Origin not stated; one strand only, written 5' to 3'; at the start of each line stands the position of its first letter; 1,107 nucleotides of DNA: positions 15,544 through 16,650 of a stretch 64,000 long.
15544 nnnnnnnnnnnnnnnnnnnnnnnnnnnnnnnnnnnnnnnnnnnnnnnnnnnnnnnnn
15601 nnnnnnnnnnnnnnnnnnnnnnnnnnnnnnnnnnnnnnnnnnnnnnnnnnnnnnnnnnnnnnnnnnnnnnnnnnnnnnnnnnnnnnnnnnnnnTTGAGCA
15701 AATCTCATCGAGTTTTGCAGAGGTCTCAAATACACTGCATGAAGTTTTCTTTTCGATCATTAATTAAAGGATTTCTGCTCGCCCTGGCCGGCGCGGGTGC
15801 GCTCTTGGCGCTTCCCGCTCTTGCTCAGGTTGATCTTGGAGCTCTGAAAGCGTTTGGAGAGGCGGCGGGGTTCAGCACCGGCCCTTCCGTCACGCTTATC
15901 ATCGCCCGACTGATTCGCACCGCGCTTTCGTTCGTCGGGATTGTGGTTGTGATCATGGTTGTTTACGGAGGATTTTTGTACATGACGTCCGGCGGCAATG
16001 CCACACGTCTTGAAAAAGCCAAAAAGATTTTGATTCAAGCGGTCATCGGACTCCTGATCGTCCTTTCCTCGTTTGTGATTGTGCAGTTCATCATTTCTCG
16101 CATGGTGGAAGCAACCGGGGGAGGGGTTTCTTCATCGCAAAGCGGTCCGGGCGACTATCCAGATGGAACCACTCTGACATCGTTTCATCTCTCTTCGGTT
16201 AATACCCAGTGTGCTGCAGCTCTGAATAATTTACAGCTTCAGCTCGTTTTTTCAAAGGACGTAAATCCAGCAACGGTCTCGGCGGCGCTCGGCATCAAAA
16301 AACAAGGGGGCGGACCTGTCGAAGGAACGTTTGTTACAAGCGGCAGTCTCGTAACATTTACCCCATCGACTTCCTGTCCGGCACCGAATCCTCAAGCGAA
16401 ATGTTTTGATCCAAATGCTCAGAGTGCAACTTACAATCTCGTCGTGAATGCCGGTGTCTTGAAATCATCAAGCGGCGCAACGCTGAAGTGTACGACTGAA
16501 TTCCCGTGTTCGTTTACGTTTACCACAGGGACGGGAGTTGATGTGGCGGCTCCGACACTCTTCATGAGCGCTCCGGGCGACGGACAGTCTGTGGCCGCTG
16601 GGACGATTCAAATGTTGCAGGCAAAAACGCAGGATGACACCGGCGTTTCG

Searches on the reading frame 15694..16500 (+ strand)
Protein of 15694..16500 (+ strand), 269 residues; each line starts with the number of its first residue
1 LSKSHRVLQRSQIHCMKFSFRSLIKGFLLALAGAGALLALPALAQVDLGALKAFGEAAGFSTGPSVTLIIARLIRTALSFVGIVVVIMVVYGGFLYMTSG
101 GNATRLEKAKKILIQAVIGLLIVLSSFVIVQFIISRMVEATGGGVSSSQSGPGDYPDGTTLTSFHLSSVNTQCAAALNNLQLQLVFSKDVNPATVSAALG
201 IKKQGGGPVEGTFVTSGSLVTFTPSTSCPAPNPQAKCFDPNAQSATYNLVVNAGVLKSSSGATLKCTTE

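Call 3: search_protein_families(library=pfam, proteins=[window:15694-16500:+], max_evalue=0.1)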
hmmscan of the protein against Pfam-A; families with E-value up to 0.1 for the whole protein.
window:15694-16500:+ (269 aa): 2 families
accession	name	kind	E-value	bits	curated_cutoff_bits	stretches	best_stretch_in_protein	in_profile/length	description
PF18895.5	T4SS_pilin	-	9.2e-07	29.3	26.6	1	69-133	8-71/71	Type IV secretion system pilin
PF13205.12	Big_5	-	1.2e-05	26.4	23.6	1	179-262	22-93/105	Bacterial Ig-like domain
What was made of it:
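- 15739..25911 (+): Giant (~3390-aa) surface protein with the same module at its N-terminus: signal peptide (…ALPALA|Q) plus T4SS_pilin hairpin. PF18895 E 9.2e-7 (29.3 bits) on the first 269 aa (call 3).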

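Call 4: search_protein_families(library=ncbifam, proteins=[window:15694-16500:+], max_evalue=0.1)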
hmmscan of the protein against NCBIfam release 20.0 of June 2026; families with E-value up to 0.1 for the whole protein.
window:15694-16500:+ (269 aa): 3 families
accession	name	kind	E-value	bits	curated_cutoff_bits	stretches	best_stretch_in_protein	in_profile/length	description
NF045849.1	ICE_MMCAP2_0565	equivalog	1.2e-05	24.9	40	1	69-136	12-79/80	Mbov_0395 family pilin-like conjugal transfer protein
TIGR03818.1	MotA1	equivalog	0.0029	16.8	303.8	1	79-144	3-68/282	flagellar motor stator protein MotA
NF045890.1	conj_pls20_p028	equivalog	0.022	13.6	150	1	70-150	58-129/377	pLS20_p028 family conjugation system transmembrane protein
